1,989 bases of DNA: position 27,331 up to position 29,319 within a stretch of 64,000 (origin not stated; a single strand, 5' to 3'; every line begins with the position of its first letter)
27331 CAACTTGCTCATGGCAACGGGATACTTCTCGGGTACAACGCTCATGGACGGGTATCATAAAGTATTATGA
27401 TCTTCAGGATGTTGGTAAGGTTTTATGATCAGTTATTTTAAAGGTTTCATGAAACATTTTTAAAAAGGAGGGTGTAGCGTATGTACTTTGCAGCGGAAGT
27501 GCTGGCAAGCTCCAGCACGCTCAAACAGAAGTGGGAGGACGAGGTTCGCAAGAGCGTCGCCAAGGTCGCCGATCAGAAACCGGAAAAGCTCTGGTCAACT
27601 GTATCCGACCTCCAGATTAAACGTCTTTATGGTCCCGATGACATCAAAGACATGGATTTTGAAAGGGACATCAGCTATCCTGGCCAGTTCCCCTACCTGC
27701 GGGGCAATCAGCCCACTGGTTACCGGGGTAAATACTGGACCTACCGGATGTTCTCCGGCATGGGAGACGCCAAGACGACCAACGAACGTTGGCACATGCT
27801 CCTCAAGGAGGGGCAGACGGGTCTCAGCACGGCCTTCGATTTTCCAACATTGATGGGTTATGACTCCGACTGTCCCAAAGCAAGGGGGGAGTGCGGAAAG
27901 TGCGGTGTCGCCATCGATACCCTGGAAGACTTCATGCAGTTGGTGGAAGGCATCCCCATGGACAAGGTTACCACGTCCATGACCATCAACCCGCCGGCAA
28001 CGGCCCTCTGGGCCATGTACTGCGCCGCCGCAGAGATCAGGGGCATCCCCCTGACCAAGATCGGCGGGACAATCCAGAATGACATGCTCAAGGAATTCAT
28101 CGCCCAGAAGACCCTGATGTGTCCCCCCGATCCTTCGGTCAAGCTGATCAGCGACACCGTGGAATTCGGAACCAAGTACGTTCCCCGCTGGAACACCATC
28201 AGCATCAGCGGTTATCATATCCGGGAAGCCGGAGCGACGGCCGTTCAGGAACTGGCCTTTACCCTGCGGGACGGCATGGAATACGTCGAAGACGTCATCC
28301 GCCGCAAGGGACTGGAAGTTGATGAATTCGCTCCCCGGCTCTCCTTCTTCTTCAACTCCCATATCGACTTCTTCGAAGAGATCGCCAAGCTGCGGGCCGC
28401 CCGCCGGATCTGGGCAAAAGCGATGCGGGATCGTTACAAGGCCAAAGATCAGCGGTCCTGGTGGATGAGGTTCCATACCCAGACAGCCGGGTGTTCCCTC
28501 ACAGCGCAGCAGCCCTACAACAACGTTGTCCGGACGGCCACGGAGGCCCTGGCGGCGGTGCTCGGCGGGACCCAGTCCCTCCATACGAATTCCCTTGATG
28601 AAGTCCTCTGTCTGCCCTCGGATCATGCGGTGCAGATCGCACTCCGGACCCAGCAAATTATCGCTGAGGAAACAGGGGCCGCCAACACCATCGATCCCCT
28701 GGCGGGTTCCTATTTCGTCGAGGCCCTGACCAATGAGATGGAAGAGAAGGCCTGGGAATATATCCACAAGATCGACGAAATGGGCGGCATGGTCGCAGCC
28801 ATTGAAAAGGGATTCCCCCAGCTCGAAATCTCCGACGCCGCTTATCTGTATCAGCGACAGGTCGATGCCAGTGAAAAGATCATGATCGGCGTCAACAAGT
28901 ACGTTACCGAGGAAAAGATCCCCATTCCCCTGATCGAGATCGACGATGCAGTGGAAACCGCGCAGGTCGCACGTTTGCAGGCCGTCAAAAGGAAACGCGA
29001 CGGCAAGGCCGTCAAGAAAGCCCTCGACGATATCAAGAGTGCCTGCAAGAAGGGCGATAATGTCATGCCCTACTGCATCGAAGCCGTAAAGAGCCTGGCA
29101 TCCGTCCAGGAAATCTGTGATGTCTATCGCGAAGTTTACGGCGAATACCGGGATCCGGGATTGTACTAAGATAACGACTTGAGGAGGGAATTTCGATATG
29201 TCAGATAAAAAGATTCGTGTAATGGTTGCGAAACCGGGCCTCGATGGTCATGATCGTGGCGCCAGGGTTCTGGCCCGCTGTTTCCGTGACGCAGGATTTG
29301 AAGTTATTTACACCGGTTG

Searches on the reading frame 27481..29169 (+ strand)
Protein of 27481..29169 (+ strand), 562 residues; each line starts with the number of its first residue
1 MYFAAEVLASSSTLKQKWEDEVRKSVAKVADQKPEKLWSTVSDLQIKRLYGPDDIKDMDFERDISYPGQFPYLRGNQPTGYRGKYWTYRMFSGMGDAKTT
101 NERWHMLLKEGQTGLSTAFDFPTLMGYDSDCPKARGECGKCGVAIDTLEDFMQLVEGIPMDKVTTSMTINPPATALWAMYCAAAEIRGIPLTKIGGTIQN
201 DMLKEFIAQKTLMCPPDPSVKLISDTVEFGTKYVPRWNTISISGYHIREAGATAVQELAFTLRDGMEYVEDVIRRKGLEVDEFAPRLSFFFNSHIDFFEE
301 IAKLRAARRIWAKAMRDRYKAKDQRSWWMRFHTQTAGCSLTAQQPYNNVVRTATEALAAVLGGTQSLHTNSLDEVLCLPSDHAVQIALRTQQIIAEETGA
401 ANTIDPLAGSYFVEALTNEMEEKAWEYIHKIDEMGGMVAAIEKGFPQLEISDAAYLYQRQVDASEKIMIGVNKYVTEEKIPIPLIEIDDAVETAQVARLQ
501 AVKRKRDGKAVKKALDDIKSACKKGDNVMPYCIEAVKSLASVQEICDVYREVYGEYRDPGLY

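Call 96: search_protein_families(library=pfam, proteins=[window:27481-29169:+], max_evalue=0.00001)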
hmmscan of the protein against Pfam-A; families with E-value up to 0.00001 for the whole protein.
window:27481-29169:+ (562 aa): 1 family
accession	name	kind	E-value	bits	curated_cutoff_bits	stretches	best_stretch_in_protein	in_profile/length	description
PF01642.28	MM_CoA_mutase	-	7.2e-217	721.4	22.1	1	40-554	2-512/512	Methylmalonyl-CoA mutase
